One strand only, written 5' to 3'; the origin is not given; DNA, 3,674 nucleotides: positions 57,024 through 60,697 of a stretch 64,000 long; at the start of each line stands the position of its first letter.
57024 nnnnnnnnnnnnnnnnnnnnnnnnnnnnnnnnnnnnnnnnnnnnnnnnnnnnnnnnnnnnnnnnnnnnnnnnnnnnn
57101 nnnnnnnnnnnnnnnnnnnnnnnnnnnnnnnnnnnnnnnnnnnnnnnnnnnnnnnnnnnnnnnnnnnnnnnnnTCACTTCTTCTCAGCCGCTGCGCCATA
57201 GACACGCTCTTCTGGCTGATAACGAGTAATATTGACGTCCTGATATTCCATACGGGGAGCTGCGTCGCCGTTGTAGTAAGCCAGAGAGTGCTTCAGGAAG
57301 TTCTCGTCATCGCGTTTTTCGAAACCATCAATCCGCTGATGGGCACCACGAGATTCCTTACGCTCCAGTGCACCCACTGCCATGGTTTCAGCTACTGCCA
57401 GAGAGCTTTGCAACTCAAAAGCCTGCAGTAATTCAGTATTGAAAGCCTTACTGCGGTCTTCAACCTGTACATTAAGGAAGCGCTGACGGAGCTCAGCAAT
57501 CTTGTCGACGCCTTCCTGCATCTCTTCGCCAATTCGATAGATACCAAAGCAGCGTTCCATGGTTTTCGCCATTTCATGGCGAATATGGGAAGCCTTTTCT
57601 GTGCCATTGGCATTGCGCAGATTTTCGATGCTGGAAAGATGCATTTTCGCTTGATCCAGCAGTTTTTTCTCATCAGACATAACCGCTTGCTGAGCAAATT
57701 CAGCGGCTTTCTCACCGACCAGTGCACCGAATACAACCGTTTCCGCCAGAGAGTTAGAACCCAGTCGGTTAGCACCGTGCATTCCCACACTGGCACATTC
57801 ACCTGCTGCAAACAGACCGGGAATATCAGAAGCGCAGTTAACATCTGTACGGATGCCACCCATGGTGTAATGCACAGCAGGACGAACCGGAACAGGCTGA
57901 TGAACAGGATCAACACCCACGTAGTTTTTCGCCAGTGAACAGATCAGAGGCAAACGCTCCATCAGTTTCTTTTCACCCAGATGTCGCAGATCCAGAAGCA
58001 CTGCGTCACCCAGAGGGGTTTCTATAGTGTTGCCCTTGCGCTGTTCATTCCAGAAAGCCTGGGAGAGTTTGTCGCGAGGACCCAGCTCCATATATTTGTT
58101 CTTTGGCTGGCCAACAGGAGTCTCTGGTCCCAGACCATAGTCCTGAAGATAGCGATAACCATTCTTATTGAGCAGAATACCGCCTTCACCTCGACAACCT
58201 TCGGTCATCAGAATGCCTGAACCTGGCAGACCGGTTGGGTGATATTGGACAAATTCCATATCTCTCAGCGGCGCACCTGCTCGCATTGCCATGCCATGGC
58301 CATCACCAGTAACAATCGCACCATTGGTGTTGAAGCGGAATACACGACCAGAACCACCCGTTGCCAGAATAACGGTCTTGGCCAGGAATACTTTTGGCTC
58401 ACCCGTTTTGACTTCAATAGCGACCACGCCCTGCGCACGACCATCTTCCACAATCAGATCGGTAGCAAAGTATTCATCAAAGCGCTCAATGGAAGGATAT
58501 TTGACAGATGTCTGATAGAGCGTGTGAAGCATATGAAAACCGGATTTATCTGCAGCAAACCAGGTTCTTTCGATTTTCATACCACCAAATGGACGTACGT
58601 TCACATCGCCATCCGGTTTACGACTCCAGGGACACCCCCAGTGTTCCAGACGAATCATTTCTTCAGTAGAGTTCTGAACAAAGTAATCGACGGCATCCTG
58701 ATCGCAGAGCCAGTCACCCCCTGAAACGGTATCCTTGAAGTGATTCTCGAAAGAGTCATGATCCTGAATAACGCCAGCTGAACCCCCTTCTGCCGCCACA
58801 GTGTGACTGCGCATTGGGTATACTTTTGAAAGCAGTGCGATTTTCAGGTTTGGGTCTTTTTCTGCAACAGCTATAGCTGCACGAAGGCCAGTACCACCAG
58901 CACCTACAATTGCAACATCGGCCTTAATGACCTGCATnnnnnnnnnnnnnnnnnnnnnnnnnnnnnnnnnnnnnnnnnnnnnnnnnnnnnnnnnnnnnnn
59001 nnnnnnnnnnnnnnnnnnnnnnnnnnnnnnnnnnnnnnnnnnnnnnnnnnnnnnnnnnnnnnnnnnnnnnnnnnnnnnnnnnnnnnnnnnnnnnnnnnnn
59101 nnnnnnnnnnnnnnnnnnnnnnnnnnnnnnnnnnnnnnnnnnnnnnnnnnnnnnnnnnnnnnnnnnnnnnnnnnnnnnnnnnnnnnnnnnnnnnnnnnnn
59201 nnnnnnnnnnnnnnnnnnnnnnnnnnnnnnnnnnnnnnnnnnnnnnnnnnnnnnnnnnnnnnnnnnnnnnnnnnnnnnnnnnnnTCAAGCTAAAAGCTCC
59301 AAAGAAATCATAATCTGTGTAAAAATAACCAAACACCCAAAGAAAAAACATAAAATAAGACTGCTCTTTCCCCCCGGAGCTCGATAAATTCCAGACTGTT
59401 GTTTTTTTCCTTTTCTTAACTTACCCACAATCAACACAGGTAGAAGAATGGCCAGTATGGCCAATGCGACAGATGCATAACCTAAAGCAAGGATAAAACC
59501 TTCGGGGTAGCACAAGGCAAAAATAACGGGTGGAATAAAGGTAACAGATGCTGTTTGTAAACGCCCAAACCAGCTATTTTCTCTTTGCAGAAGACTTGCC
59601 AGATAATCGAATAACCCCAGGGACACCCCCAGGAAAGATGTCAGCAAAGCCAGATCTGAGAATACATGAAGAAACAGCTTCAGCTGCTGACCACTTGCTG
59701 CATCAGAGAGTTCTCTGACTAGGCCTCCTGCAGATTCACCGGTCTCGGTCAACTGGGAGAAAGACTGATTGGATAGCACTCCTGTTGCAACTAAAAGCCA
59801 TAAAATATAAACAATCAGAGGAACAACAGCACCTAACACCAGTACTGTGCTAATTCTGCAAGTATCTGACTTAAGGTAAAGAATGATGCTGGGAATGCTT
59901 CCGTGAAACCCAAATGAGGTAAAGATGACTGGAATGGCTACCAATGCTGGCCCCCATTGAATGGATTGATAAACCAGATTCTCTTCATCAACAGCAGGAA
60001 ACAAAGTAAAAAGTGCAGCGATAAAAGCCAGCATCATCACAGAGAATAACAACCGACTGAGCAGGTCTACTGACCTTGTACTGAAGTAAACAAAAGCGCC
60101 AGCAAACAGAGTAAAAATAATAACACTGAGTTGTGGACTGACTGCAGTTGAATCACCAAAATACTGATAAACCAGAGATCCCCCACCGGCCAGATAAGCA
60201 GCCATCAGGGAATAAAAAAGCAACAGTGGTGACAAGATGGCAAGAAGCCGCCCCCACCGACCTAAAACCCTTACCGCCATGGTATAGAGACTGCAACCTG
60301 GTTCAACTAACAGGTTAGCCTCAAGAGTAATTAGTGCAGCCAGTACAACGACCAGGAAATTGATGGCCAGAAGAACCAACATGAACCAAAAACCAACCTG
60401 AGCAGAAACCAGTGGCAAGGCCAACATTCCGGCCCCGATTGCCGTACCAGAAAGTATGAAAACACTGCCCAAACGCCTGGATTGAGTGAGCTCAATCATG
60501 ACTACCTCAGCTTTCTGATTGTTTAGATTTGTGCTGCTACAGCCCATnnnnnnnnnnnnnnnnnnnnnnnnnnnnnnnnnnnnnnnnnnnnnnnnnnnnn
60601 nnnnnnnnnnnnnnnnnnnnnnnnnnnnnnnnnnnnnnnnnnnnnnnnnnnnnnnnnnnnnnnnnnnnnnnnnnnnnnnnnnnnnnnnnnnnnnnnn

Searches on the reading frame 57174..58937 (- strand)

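Call 36: search_protein_families(library=pfam, proteins=[window:57174-58937:-])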
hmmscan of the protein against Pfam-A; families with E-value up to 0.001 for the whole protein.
window:57174-58937:- (587 aa): 6 families
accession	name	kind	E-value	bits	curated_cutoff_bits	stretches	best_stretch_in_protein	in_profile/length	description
PF00890.30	FAD_binding_2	-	1.6e-112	377.2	20.4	1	7-397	1-414/414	FAD binding domain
PF02910.25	Succ_DH_flav_C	-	1.3e-42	145.3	20.8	1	453-580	1-130/130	Fumarate reductase flavoprotein C-term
PF07992.20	Pyr_redox_2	-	1.4e-09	38.3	26.1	0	340-387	235-278/291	Pyridine nucleotide-disulphide oxidoreductase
PF01946.23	Thi4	-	5.2e-07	29.6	26.2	1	3-38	15-49/235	Thi4 family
PF03486.20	HI0933_like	-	1.9e-05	24.7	50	0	7-383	2-221/244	HI0933-like protein Rossmann domain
PF01266.30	DAO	-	0.00062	19.8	27.9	0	7-60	1-49/353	FAD dependent oxidoreductase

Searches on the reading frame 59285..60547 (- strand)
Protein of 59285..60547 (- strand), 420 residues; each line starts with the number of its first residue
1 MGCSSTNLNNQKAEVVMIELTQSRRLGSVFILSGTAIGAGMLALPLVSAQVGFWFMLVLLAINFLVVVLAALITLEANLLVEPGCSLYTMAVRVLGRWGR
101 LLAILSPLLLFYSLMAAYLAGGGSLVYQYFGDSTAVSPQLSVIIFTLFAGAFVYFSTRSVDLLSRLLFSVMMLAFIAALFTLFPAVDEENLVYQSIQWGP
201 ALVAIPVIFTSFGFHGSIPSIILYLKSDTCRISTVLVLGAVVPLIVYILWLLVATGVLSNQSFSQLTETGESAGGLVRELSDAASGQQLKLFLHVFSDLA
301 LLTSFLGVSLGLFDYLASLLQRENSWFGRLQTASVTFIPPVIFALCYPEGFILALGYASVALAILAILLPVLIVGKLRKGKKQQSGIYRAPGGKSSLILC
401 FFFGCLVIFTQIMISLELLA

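Call 36: search_protein_families(library=pfam, proteins=[window:59285-60547:-])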
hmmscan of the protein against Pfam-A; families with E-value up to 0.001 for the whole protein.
window:59285-60547:- (420 aa): 1 family
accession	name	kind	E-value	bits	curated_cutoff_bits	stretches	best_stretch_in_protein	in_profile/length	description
PF03222.19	Trp_Tyr_perm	-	1.5e-106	357.3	22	1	25-410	5-392/393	Tryptophan/tyrosine permease family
